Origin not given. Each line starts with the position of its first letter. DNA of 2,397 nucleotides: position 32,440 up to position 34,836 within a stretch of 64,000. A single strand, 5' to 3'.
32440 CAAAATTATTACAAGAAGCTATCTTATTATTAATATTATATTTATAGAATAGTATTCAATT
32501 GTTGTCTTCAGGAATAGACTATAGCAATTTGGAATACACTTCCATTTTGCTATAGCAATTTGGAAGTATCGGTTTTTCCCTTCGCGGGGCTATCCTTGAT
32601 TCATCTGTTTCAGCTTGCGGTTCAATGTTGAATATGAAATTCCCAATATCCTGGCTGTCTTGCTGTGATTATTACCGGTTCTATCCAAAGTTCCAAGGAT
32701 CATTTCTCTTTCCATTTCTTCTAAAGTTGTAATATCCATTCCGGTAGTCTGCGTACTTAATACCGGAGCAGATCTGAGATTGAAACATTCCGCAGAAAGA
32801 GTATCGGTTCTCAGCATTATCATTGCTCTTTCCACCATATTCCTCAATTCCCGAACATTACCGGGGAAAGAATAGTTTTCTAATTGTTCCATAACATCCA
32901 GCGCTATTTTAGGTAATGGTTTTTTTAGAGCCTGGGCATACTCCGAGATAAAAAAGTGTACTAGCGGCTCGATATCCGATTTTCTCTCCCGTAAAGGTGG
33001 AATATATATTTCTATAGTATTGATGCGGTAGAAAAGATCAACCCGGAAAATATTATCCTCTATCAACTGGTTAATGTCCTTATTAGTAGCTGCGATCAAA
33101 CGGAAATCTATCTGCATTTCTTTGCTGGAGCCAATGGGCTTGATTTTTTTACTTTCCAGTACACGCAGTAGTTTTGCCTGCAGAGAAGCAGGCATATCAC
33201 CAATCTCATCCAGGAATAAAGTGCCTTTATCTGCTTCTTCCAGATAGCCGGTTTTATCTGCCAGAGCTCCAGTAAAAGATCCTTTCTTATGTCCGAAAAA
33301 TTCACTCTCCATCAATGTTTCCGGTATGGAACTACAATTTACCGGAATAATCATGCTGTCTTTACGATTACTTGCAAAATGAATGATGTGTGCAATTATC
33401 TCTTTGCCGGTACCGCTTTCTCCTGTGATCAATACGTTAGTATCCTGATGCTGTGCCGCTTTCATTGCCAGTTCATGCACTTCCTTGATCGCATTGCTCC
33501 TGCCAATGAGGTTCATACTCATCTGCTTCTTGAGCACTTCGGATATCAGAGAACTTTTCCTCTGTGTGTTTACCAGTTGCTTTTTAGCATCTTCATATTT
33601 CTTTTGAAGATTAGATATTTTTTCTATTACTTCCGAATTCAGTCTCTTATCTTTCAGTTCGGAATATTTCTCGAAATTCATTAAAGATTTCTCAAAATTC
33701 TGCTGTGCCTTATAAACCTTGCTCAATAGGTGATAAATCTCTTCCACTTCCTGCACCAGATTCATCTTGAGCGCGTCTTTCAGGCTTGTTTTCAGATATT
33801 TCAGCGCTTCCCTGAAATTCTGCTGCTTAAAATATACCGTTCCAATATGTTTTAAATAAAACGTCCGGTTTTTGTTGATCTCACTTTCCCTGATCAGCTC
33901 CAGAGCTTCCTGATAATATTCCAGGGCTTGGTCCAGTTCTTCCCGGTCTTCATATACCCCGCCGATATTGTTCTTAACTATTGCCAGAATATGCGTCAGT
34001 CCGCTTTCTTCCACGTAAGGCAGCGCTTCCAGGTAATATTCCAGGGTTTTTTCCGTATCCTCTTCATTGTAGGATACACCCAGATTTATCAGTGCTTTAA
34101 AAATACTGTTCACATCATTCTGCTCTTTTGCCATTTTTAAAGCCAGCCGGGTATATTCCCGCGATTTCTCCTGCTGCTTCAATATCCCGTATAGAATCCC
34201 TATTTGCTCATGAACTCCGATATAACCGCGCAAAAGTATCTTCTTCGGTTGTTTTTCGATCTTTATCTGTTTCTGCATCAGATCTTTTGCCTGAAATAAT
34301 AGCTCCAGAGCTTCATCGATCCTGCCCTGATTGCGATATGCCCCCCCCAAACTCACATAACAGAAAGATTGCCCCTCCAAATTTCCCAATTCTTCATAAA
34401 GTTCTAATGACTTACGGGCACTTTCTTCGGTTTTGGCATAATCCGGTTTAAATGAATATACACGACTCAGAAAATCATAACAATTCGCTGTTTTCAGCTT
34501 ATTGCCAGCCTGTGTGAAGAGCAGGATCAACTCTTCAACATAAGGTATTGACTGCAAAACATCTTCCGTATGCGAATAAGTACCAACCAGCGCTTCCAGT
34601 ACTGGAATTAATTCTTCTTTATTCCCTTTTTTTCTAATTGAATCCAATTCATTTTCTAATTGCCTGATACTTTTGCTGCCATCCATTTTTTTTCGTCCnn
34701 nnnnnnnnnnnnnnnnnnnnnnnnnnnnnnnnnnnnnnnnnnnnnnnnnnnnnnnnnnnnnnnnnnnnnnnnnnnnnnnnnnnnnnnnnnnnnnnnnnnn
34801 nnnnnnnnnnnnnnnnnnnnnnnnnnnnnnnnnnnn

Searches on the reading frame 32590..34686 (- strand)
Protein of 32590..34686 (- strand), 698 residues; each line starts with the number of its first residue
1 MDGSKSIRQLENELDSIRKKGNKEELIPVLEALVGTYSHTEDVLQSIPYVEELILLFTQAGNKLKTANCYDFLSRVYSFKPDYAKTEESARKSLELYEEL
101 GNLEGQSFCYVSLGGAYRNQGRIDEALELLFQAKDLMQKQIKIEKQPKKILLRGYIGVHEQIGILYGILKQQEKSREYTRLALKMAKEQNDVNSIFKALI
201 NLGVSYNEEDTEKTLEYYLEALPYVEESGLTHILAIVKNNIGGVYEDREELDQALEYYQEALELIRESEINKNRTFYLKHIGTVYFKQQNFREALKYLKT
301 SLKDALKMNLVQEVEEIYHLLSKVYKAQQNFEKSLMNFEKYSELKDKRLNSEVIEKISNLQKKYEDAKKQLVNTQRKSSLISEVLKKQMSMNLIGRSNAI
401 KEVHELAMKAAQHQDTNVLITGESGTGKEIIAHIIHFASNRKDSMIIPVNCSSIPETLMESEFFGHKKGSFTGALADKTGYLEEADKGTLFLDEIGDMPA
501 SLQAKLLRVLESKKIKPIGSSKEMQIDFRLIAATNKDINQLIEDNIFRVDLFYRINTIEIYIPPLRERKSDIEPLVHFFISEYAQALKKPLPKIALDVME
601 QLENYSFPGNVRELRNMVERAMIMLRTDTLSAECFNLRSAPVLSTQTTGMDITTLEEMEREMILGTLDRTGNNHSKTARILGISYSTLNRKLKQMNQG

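Call 8: search_protein_families(library=pfam, proteins=[window:32590-34686:-], max_evalue=0.01)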
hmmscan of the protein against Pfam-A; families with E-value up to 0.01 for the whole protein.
window:32590-34686:- (698 aa): 22 families
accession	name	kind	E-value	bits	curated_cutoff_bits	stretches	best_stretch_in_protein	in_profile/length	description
PF00158.32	Sigma54_activat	-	5e-66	222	20.2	1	393-560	1-167/168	Sigma-54 interaction domain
PF13424.12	TPR_12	-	2.3e-30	105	30.1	5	235-303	3-73/77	Tetratricopeptide repeat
PF25601.1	AAA_lid_14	-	8.8e-22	77.2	27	1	566-634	1-69/87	AAA+ ATPase lid domain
PF14532.12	Sigma54_activ_2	-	1.5e-20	74.3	25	1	394-565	1-138/138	Sigma-54 interaction domain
PF13374.12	TPR_10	-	7.9e-14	51.6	27.5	1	238-267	5-34/42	Tetratricopeptide repeat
PF02954.25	HTH_8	-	3.7e-13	49.4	22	1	654-694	1-41/42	Bacterial regulatory protein, Fis family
PF17874.7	TPR_MalT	-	1.7e-12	47.7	45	1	170-346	15-192/336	MalT-like TPR region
PF00515.34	TPR_1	-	1.6e-11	43.9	27.8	2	237-264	3-30/34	Tetratricopeptide repeat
PF07719.23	TPR_2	-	6e-11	42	27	1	238-264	4-30/34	Tetratricopeptide repeat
PF13181.12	TPR_8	-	4.7e-10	39.3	25.7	0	239-266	5-32/34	Tetratricopeptide repeat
PF13176.12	TPR_7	-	1.9e-09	37.3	27.9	0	240-267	4-31/36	Tetratricopeptide repeat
PF14938.12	SNAP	-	2.8e-07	30.7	25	1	170-317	49-198/282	Soluble NSF attachment protein, SNAP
PF07728.20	AAA_5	-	7.2e-07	29.7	22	1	417-536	1-123/139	AAA domain (dynein-related subfamily)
PF01078.27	Mg_chelatase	-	6.8e-06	26.1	20.3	1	406-535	13-157/207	Magnesium chelatase, subunit ChlI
PF00004.35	AAA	-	7.4e-06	26.9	21.2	1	418-553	1-127/131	ATPase family associated with various cellular activities (AAA)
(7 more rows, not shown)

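Call 13: find_related_loci(query=window:32593-34686:-, collection=genome_contigs, flank=8000)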
Query window:32593-34686:- (698 aa) in genome_contigs; peptide patterns used: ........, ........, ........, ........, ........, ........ (x = any residue, [..] = any of these).
155 stretches matched a pattern; 60 encode a relative of the query (tblastn E <= 1e-3); 60 distinct loci.
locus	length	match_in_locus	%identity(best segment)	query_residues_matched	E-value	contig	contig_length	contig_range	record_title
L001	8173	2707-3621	46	387-694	4e-78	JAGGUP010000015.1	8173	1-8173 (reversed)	MAG: Bacteroidales bacterium isolate AUK077 PB_MBMC_031_c_000000000174, whole genome shotgun sequence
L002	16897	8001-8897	48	393-694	7e-78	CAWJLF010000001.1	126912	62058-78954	MAG: uncultured Bacteroidales bacterium isolate MFD02416.bin.2.113 genome assembly, contig: contig_100002, whole genome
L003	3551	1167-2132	44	359-698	2e-78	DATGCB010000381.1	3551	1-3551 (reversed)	MAG TPA_asm: Eudoraea sp. isolate SMAG_U9637 k141_280175, whole genome shotgun sequence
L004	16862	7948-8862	48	387-694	3e-77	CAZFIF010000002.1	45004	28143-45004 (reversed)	MAG TPA_asm: uncultured Rikenella sp. isolate binchicken_co42_492 genome assembly, contig: NODE_638_length_45004_cov_12.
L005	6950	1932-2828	48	393-694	4e-76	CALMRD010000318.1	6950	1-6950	MAG TPA_asm: uncultured Bacteroidales bacterium isolate SRR6284161_bin.35_CONCOCT_v1.1_MAG genome assembly, contig: ERZ7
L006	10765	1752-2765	43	350-694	5e-76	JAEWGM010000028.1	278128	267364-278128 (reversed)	MAG: Bacteroidetes bacterium isolate OH_PBlB_29 k127_1287656, whole genome shotgun sequence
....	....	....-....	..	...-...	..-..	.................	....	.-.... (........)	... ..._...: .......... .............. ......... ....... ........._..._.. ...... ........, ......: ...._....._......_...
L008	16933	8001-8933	45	384-696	1e-75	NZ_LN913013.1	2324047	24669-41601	Gabonibacter massiliensis strain GM7, whole genome shotgun sequence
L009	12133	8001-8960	44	375-697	1e-75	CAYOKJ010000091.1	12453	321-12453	MAG TPA_asm: uncultured Bacteroidales bacterium isolate binchicken_co49_109 genome assembly, contig: NODE_1896_length_12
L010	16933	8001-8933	46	384-696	3e-75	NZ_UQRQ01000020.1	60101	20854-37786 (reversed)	Uncultured Sanguibacteroides sp. isolate UMGS572, whole genome shotgun sequence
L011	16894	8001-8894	46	395-696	7e-74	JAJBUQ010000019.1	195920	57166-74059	MAG: Rikenellaceae bacterium isolate U_127024 U_127024=NODE_7_length_195920_cov_12.207566, whole genome shotgun sequence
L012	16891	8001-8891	44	393-696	1e-72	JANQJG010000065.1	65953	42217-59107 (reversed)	MAG: Rhodospirillales bacterium isolate PL25a_bin.107 k99_4139448, whole genome shotgun sequence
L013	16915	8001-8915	43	392-694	4e-72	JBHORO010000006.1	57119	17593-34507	Verrucomicrobiota bacterium isolate SAG AM-312-P09 AM-312-P09_NODE_6, whole genome shotgun sequence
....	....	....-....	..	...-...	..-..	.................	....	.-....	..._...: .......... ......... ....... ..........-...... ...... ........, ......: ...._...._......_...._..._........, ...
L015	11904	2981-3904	42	392-694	5e-71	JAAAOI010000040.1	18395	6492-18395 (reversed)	MAG: Bacteroidetes bacterium isolate GSL.Bin2 NODE_2035_length_18395_cov_4.00848, whole genome shotgun sequence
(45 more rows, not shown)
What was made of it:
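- Tried and rejected: genome_contigs scan with the activator (call 13).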

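Call 14: find_homologous_proteins(query=window:32593-34686:-, max_evalue=1e-20)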
Query window:32593-34686:- (698 aa): 7743 proteins with E <= 1e-20 among 8000 candidates; the best 120 are listed.
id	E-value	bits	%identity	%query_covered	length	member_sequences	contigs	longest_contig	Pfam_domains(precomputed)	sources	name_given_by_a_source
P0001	0.0e+0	1512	100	100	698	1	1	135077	PF13176.13,PF00493.30,PF00004.36,PF13428.13,PF14532.13,PF07728.21,PF13374.13,PF00158.33,PF17874.8,PF25601.2,PF02954.26,PF00515.35,PF13424.13,PF14938.13,PF13181.13,PF01078.28,PF07719.24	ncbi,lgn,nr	ncbi:MAG: sigma 54-interacting transcriptional regulator [Candidatus Cloacimonetes bacterium]|nr:sig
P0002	2.9e-292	989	65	100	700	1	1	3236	PF13176.13,PF24885.2,PF00004.36,PF14532.13,PF07728.21,PF13374.13,PF00158.33,PF17874.8,PF25601.2,PF02954.26,PF00515.35,PF13424.13,PF28559.1,PF13181.13,PF01078.28,PF07719.24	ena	-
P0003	1.5e-261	888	59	99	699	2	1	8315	PF13176.13,PF13428.13,PF14532.13,PF07728.21,PF13374.13,PF00158.33,PF17874.8,PF25601.2,PF02954.26,PF00515.35,PF13424.13,PF14938.13,PF13181.13,PF07719.24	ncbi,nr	ncbi:MAG: sigma 54-interacting transcriptional regulator [Candidatus Stygibacter frigidus]|nr:sigma 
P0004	1.7e-259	881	58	100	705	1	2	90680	PF13176.13,PF00493.30,PF13428.13,PF14532.13,PF13374.13,PF00158.33,PF17874.8,PF25601.2,PF02954.26,PF00515.35,PF13424.13,PF14938.13,PF13181.13,PF01078.28,PF07719.24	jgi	jgi:two-component system, NtrC family, response regulator AtoC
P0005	1.2e-226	773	54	100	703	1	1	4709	PF13414.13,PF13176.13,PF13428.13,PF14532.13,PF07728.21,PF13374.13,PF00158.33,PF17874.8,PF25601.2,PF02954.26,PF00515.35,PF13424.13,PF14938.13,PF13432.13,PF13181.13,PF07719.24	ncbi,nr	ncbi:MAG: sigma 54-interacting transcriptional regulator [Candidatus Stygibacter frigidus]|nr:sigma 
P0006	1.6e-207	709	51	100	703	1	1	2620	PF13176.13,PF14532.13,PF07728.21,PF13374.13,PF00158.33,PF17874.8,PF25601.2,PF02954.26,PF00515.35,PF13424.13,PF21033.5,PF14938.13,PF13181.13,PF07719.24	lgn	-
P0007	7.2e-196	671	49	100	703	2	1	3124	PF13176.13,PF13428.13,PF14532.13,PF07728.21,PF13374.13,PF00158.33,PF17874.8,PF25601.2,PF02954.26,PF00515.35,PF13424.13,PF21033.5,PF13181.13,PF07719.24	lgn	-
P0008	1.7e-194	666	49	99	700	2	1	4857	PF13176.13,PF00493.30,PF00004.36,PF13428.13,PF14532.13,PF07728.21,PF13374.13,PF00158.33,PF17874.8,PF25601.2,PF02954.26,PF00515.35,PF18024.8,PF13424.13,PF14938.13,PF13181.13,PF01078.28,PF07719.24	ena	-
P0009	5.0e-190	652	50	93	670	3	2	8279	PF13176.13,PF00493.30,PF14532.13,PF07728.21,PF13374.13,PF00158.33,PF25601.2,PF02954.26,PF00515.35,PF13424.13,PF13181.13,PF01078.28,PF07719.24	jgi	jgi:transcriptional regulator with PAS, ATPase and Fis domain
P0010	1.9e-185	637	48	93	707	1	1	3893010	PF14532.13,PF07728.21,PF13374.13,PF00158.33,PF17874.8,PF25601.2,PF02954.26,PF00515.35,PF13424.13,PF14938.13,PF13181.13,PF01078.28,PF07719.24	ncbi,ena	-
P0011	1.9e-182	627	47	99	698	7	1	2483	PF13176.13,PF00004.36,PF13428.13,PF14532.13,PF07728.21,PF13374.13,PF00158.33,PF17874.8,PF25601.2,PF02954.26,PF00515.35,PF13424.13,PF14938.13,PF13181.13,PF01078.28,PF07719.24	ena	-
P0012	5.0e-181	622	46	99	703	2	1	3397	PF13176.13,PF13428.13,PF14532.13,PF07728.21,PF13374.13,PF00158.33,PF17874.8,PF25601.2,PF02954.26,PF00515.35,PF13424.13,PF14938.13,PF13181.13,PF01078.28,PF07719.24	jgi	jgi:transcriptional regulator with PAS, ATPase and Fis domain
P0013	3.3e-179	616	49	89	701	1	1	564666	PF13176.13,PF14532.13,PF07728.21,PF13374.13,PF00158.33,PF17874.8,PF25601.2,PF02954.26,PF00515.35,PF13424.13,PF14938.13,PF13181.13,PF07719.24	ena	-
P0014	5.0e-179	615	45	99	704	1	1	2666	PF13176.13,PF13428.13,PF14532.13,PF07728.21,PF13374.13,PF00158.33,PF17874.8,PF25601.2,PF02954.26,PF00515.35,PF13424.13,PF14938.13,PF13181.13,PF01078.28,PF07719.24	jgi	jgi:transcriptional regulator with PAS, ATPase and Fis domain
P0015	2.2e-178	613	46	98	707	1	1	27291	PF13176.13,PF24885.2,PF13428.13,PF14532.13,PF07728.21,PF13374.13,PF00158.33,PF17874.8,PF25601.2,PF02954.26,PF00515.35,PF18024.8,PF13424.13,PF13181.13,PF07719.24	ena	-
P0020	2.4e-175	603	46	93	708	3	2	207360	PF13176.13,PF14532.13,PF07728.21,PF13374.13,PF00158.33,PF17874.8,PF25601.2,PF02954.26,PF00515.35,PF13424.13,PF14938.13,PF13181.13,PF07719.24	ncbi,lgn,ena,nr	ncbi:MAG: hypothetical protein CVU50_00860 [Candidatus Cloacimonetes bacterium HGW-Cloacimonetes-3]|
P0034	1.1e-166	574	42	98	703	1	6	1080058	PF10602.16,PF13176.13,PF13428.13,PF14532.13,PF13374.13,PF00158.33,PF25601.2,PF02954.26,PF00515.35,PF13424.13,PF14938.13,PF13432.13,PF13181.13,PF01078.28,PF07719.24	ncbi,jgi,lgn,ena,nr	ncbi:MAG: hypothetical protein CVU48_08675 [Candidatus Cloacimonetes bacterium HGW-Cloacimonetes-1]|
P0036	7.2e-164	565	44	98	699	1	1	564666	PF00158.33,PF17874.8,PF25601.2,PF02954.26,PF00515.35,PF13424.13,PF13176.13,PF14532.13,PF01078.28,PF07719.24,PF13374.13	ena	-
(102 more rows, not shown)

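Call 16: find_encoding_contigs(protein=P0004, flank=10000, max_places=3)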
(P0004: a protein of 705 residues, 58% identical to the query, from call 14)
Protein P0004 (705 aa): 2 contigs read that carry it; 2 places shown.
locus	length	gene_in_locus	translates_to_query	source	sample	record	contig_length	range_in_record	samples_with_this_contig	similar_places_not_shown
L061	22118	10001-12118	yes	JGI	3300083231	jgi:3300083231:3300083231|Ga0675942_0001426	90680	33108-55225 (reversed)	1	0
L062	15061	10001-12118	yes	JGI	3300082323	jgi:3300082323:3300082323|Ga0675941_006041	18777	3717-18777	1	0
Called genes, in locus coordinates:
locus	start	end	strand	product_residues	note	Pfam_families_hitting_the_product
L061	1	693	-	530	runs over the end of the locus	PF05048:NosD (faint), PF13860:FlgD_ig (weak)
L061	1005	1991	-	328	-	-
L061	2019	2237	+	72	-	-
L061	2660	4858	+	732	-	PF13230:GATase_4 (faint), PF13860:FlgD_ig (weak)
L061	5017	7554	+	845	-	PF18911:PKD_4 (weak), PF18962:Por_Secre_tail (weak), PF13860:FlgD_ig (weak)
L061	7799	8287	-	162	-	PF03358:FMN_red (weak), PF12682:Flavodoxin_4, PF12724:Flavodoxin_5 (faint)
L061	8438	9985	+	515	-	PF13715:CarbopepD_reg_2 (faint), PF13620:CarboxypepD_reg, PF13860:FlgD_ig, PF18962:Por_Secre_tail (weak)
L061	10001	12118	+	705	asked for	PF14938:SNAP (weak), PF17874:TPR_MalT, PF00515:TPR_1 (weak), PF13424:TPR_12 (weak), PF00158:Sigma54_activat, PF14532:Sigma54_activ_2, PF25601:AAA_lid_14, PF02954:HTH_8, +7 more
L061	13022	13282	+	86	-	-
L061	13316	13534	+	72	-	-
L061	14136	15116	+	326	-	PF13365:Trypsin_2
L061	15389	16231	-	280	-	PF12710:HAD (weak)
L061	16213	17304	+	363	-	PF02129:Peptidase_S15 (weak), PF05448:AXE1 (faint), PF12146:Hydrolase_4, PF00561:Abhydrolase_1, PF12697:Abhydrolase_6 (faint), PF00326:Peptidase_S9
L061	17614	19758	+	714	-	PF13620:CarboxypepD_reg (weak), PF18962:Por_Secre_tail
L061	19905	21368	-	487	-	PF00370:FGGY_N, PF02782:FGGY_C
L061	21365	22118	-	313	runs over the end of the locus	PF00561:Abhydrolase_1, PF12146:Hydrolase_4, PF12697:Abhydrolase_6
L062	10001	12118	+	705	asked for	PF14938:SNAP (weak), PF17874:TPR_MalT, PF00515:TPR_1 (weak), PF13424:TPR_12 (weak), PF00158:Sigma54_activat, PF14532:Sigma54_activ_2, PF25601:AAA_lid_14, PF02954:HTH_8, +7 more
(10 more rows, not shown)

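Call 17: find_encoding_contigs(protein=P0003, flank=10000, max_places=3)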
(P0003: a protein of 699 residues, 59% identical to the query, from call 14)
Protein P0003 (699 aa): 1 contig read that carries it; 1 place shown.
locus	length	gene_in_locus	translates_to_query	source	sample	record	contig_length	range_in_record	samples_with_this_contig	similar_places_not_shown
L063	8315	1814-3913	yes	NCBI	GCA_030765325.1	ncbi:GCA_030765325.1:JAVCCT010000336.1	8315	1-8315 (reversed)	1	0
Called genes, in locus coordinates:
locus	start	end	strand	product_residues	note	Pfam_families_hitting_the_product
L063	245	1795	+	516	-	PF13585:CHU_C (faint), PF13620:CarboxypepD_reg, PF13715:CarbopepD_reg_2 (weak), PF13620:CarboxypepD_reg (weak), PF13860:FlgD_ig, PF18962:Por_Secre_tail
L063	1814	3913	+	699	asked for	PF13424:TPR_12 (weak), PF17874:TPR_MalT, PF00515:TPR_1, PF13424:TPR_12, PF00158:Sigma54_activat, PF14532:Sigma54_activ_2, PF25601:AAA_lid_14, PF02954:HTH_8, +7 more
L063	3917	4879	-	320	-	PF00072:Response_reg, PF00989:PAS, PF08448:PAS_4 (weak), PF13426:PAS_9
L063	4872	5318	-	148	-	-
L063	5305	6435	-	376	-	PF00512:HisKA, PF02518:HATPase_c, PF13589:HATPase_c_3 (faint)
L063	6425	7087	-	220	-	PF02607:B12-binding_2, PF02310:B12-binding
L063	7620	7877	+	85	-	-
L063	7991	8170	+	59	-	-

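Call 18: find_encoding_contigs(protein=P0002, flank=10000, max_places=3)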
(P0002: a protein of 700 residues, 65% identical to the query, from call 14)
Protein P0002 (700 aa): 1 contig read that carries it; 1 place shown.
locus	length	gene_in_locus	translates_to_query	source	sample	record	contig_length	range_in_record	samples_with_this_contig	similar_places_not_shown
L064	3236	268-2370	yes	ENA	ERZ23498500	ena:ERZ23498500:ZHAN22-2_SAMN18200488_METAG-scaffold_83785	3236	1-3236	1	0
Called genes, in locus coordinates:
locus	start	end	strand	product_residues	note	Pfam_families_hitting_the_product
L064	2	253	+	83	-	?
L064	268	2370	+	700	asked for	PF28559:TPR_SusR, PF17874:TPR_MalT, PF13424:TPR_12 (weak), PF00515:TPR_1 (weak), PF00158:Sigma54_activat, PF14532:Sigma54_activ_2, PF25601:AAA_lid_14, PF02954:HTH_8, +9 more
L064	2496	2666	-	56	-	PF21804:Transposase_29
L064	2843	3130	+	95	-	-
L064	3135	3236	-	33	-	?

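Call 45: find_encoding_contigs(protein=P0005, flank=10000, max_places=2)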
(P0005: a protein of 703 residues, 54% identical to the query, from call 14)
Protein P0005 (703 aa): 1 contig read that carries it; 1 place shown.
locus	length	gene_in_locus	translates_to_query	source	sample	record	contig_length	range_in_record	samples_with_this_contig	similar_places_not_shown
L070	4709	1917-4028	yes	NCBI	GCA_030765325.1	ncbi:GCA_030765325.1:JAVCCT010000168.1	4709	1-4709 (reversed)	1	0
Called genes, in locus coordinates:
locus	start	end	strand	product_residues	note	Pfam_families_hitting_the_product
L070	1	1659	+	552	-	PF07581:Glug (faint), PF13860:FlgD_ig (weak)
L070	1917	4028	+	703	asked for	PF13424:TPR_12, PF17874:TPR_MalT, PF13424:TPR_12, PF13424:TPR_12, PF00158:Sigma54_activat, PF14532:Sigma54_activ_2, PF25601:AAA_lid_14, PF02954:HTH_8, +10 more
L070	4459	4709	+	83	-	?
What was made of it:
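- Cloacimonadota genomes carry several paralogous TPR activators: P0003 and P0005 come from one assembly, and P0013 and P0036 from one contig (calls 14, 17, 45).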

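Call 51: find_encoding_contigs(protein=P0010, flank=8000, max_places=1)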
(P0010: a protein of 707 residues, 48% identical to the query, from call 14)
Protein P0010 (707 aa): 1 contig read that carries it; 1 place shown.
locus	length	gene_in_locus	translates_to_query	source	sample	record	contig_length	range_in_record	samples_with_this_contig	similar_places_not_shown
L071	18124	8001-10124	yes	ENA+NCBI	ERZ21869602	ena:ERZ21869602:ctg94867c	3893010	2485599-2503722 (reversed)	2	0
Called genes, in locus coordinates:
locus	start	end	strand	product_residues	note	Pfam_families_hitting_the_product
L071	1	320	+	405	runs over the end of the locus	PF00909:Ammonium_transp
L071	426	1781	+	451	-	-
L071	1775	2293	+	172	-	-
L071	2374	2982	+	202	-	-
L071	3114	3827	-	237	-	PF13428:TPR_14 (faint), PF14559:TPR_19 (faint), PF13431:TPR_17 (faint), PF07719:TPR_2 (faint), PF13181:TPR_8 (faint), PF00515:TPR_1 (faint)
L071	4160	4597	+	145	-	PF02367:TsaE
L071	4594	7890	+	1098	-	-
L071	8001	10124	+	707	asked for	PF13424:TPR_12 (weak), PF17874:TPR_MalT, PF13424:TPR_12 (weak), PF00158:Sigma54_activat, PF14532:Sigma54_activ_2, PF07728:AAA_5, PF25601:AAA_lid_14, PF02954:HTH_8, +6 more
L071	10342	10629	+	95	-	-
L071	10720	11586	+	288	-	PF03631:Virul_fac_BrkB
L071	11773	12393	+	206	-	PF00440:TetR_N, PF08359:TetR_C_4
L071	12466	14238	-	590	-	PF13484:Fer4_16 (faint), PF00037:Fer4 (weak), PF12838:Fer4_7 (weak), PF14691:Fer4_20, PF07992:Pyr_redox_2, PF13450:NAD_binding_8, PF13738:Pyr_redox_3 (weak), PF00070:Pyr_redox (weak), +5 more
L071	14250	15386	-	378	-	PF00346:Complex1_49kDa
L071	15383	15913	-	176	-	PF00329:Complex1_30kDa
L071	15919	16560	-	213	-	PF01058:Oxidored_q6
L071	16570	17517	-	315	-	PF00146:NADHdh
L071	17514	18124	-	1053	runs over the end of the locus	PF10125:NADHdeh_related (weak), PF00361:Proton_antipo_M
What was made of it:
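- Later genes differ between loci: two short ORFs, then a 0.6-kb gap before a Trypsin_2 gene, in L061; BrkB and TetR in L071 (calls 16, 51).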

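Call 52: find_encoding_contigs(protein=P0020, flank=8000, max_places=1)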
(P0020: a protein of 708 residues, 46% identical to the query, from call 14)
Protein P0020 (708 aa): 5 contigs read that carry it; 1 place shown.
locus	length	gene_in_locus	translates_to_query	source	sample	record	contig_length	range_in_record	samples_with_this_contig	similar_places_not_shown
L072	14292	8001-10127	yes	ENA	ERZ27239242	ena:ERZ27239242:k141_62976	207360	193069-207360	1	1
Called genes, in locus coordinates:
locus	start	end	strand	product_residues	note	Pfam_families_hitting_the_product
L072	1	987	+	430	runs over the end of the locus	PF01569:PAP2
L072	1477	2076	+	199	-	PF04011:LemA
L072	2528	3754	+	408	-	-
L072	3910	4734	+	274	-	PF21088:MS_channel_1st, PF00924:MS_channel_2nd, PF21082:MS_channel_3rd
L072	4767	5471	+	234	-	PF00702:Hydrolase, PF12710:HAD (weak), PF13419:HAD_2, PF13242:Hydrolase_like (weak)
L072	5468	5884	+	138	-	PF01894:YjbQ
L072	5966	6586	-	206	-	-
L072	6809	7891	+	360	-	PF10029:DUF2271 (weak), PF13860:FlgD_ig (faint), PF13620:CarboxypepD_reg, PF18962:Por_Secre_tail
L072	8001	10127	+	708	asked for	PF14938:SNAP (faint), PF13424:TPR_12, PF17874:TPR_MalT, PF13424:TPR_12 (weak), PF00158:Sigma54_activat, PF14532:Sigma54_activ_2, PF25601:AAA_lid_14, PF02954:HTH_8, +6 more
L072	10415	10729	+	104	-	-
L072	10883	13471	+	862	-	PF13860:FlgD_ig (weak), PF18962:Por_Secre_tail (weak)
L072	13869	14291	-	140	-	?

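Call 69: find_encoding_contigs(protein=P0013, flank=6000, max_places=1)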
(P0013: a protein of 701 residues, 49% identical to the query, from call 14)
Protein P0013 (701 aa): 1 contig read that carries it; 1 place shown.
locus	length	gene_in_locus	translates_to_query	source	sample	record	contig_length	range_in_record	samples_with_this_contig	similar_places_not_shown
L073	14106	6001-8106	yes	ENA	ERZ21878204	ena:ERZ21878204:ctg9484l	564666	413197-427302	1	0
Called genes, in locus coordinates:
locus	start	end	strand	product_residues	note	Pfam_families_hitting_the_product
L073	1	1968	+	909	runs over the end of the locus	PF13385:Laminin_G_3, PF13860:FlgD_ig (faint), PF13585:CHU_C (weak), PF18962:Por_Secre_tail (weak)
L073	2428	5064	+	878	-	PF13585:CHU_C (weak), PF13860:FlgD_ig (weak), PF18962:Por_Secre_tail (weak)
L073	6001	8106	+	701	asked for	PF13424:TPR_12, PF14938:SNAP (weak), PF13424:TPR_12, PF00158:Sigma54_activat, PF14532:Sigma54_activ_2, PF07728:AAA_5, PF25601:AAA_lid_14, PF02954:HTH_8, +6 more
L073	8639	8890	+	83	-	-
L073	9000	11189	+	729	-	PF07581:Glug (faint), PF00932:LTD (weak), PF13585:CHU_C (weak), PF13860:FlgD_ig, PF18962:Por_Secre_tail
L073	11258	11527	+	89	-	-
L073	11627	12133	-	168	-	-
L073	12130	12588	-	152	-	-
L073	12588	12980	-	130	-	PF13490:zf-HC2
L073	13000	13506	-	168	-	PF04542:Sigma70_r2, PF08281:Sigma70_r4_2, PF04545:Sigma70_r4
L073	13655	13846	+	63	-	PF00830:Ribosomal_L28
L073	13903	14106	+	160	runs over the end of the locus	PF04008:Adenosine_kin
